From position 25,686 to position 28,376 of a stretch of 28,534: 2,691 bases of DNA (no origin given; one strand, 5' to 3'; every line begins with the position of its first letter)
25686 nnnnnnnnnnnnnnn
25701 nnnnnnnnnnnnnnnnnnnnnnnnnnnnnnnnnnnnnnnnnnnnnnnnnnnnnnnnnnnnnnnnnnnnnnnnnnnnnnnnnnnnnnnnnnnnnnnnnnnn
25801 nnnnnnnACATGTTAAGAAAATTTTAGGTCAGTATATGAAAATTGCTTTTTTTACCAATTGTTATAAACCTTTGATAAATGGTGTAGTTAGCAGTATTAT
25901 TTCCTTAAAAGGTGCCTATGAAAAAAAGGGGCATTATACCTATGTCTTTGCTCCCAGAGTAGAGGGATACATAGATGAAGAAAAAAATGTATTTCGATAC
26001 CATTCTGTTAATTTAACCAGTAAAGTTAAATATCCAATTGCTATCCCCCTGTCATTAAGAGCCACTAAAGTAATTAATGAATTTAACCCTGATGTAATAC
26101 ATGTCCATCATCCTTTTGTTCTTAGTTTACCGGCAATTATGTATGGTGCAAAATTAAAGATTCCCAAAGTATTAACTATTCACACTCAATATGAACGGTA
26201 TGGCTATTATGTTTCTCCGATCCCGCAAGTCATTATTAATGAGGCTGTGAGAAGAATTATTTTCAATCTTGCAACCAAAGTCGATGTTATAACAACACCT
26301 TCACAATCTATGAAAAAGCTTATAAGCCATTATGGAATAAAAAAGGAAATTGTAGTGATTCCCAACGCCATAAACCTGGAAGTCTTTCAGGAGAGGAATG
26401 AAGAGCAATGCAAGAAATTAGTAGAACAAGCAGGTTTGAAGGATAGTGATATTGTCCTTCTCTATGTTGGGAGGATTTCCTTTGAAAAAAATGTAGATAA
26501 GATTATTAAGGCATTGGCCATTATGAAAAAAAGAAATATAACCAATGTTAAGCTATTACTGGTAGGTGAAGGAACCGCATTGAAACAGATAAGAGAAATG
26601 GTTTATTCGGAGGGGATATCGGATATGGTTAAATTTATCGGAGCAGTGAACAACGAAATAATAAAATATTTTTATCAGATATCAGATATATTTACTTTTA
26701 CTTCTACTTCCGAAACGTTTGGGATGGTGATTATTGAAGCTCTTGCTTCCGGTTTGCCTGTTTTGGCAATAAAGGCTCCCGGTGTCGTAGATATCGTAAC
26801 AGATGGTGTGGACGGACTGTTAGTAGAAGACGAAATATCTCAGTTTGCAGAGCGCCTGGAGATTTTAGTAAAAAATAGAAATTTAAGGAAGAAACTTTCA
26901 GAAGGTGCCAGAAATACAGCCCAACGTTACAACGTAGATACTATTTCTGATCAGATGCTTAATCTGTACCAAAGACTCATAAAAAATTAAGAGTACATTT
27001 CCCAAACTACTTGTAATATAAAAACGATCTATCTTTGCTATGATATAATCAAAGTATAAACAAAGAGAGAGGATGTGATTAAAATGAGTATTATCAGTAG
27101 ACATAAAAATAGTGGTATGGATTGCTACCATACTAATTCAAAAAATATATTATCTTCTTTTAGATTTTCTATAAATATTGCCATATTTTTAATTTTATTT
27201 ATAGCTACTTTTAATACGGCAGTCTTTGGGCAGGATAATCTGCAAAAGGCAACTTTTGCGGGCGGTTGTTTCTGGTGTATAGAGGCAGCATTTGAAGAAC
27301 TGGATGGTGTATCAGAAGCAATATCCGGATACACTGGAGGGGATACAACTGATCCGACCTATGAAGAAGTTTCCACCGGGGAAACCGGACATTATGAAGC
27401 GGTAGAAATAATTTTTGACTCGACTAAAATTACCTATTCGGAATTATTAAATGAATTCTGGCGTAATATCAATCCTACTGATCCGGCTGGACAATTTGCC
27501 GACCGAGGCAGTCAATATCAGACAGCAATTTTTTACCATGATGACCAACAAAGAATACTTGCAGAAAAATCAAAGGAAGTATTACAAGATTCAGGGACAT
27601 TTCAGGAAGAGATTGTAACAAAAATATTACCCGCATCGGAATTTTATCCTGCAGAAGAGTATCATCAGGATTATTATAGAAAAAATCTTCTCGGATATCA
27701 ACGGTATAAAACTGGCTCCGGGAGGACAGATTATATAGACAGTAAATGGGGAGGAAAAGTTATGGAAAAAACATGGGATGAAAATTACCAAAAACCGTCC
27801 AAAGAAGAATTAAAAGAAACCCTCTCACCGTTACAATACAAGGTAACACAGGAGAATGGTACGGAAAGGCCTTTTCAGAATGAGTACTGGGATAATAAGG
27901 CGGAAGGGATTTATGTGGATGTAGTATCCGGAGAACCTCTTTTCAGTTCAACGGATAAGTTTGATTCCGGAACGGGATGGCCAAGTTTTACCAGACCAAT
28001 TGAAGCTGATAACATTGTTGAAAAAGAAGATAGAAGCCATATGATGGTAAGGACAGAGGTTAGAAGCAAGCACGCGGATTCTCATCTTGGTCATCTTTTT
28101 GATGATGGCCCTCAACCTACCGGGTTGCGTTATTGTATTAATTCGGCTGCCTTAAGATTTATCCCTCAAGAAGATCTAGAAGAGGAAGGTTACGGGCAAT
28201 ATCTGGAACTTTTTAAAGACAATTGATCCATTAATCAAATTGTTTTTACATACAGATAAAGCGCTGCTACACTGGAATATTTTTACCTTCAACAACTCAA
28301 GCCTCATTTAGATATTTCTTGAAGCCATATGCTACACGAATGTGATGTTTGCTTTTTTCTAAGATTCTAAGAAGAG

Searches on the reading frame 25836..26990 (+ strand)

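Call 11: search_protein_families(library=ncbifam, proteins=[window:25836-26990:+])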
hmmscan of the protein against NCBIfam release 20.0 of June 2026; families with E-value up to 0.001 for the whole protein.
window:25836-26990:+ (384 aa): 47 families (the best 25 are shown)
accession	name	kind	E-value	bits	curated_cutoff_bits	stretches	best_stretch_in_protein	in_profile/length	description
NF049988.1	MGlcDAGSynMgs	equivalog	1.7e-57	195.6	400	1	1-383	1-389/398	alpha-monoglucosyldiacylglycerol synthase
TIGR03999.1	thiol_BshA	equivalog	7.5e-41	140.3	273.7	1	15-382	14-374/375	N-acetyl-alpha-D-glucosaminyl L-malate synthase BshA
NF053787.1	GlcN_PG_synth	equivalog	8.1e-35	120.3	480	1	31-382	32-360/361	N-acetylglucosaminyl phosphatidylglycerol synthase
TIGR03449.1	mycothiol_MshA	equivalog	7.6e-34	117.3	462.5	1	86-383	104-405/406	D-inositol-3-phosphate glycosyltransferase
TIGR04063.1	stp3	hypoth_equivalog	5e-33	114.6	442.05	1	73-366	81-380/397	TIGR04063 family PEP-CTERM/XrtA system glycosyltransferase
TIGR03088.1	stp2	hypoth_equivalog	2e-32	112.6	409.05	1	164-381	153-373/374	TIGR03088 family PEP-CTERM/XrtA system glycosyltransferase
NF053513.1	Gtran_IagA_BgsA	equivalog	2.5e-31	108.9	460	1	85-382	44-332/333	LTA glycolipid anchor biosynthesis glycosyltransferase, IagA/BgsA family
TIGR04157.1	glyco_rSAM_CFB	subfamily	1.7e-29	103.1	400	1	145-378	166-406/406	TIGR04157 family glycosyltransferase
NF047684.1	TeichurnBiosyTuaC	equivalog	6.8e-28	97.7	550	1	79-382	103-390/391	teichuronic acid biosynthesis protein TuaC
NF041876.1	EPS_EpsE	equivalog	8.5e-27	94.4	400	1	168-363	184-377/389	exopolysaccharide biosynthesis GT4 family glycosyltransferase EpsE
NF038255.1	exopoly_VpsD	equivalog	1.6e-26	93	300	1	63-382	80-380/381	VpsD family glycosyltransferase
NF046085.1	XrtY_assoc_Gly1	equivalog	9e-25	87.3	400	1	84-383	97-386/387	XrtY-associated glycosyltransferase XYAG1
TIGR02149.1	glgA_Coryne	subfamily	2.5e-24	86.1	302.4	1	51-381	51-390/391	glycogen synthase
NF038298.1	EPS_HpsO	equivalog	6.4e-24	84.4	575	1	76-382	81-388/388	hormogonium polysaccharide biosynthesis glycosyltransferase HpsO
TIGR04047.1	MSMEG_0565_glyc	hypoth_equivalog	4.7e-23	81.9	259.85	1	3-380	2-373/373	MSMEG_0565 family glycosyltransferase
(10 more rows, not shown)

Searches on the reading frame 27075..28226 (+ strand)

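Call 11: search_protein_families(library=ncbifam, proteins=[window:27075-28226:+])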
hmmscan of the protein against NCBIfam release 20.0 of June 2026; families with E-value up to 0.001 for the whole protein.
window:27075-28226:+ (383 aa): 7 families
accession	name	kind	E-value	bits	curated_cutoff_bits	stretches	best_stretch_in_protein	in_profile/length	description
NF010625.0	PRK14018.1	equivalog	6.6e-112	374.7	522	1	55-379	197-519/521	bifunctional peptide-methionine (S)-S-oxide reductase MsrA/peptide-methionine (R)-S-oxide reductase MsrB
NF004042.0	PRK05550.1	equivalog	2.4e-104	348.6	330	2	28-205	109-280/293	bifunctional methionine sulfoxide reductase B/A protein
TIGR00357.1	TIGR00357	equivalog_domain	8.4e-66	220.1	113.05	1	240-373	1-134/134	peptide-methionine (R)-S-oxide reductase MsrB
TIGR00401.1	msrA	equivalog_domain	2.4e-57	193.6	108.1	1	58-208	2-152/153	peptide-methionine (S)-S-oxide reductase MsrA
NF004036.0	PRK05508.1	equivalog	2.3e-21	75.8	179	1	249-366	5-120/121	methionine-R-sulfoxide reductase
NF004038.0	PRK05528.1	equivalog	2.2e-16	60.3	200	1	60-202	5-138/157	peptide-methionine (S)-S-oxide reductase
NF041383.1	Trx_VPGUxxT_two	exception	1.4e-05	24.9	275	1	53-129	142-201/287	VPGUxxT family thioredoxin-like (seleno)protein, type 2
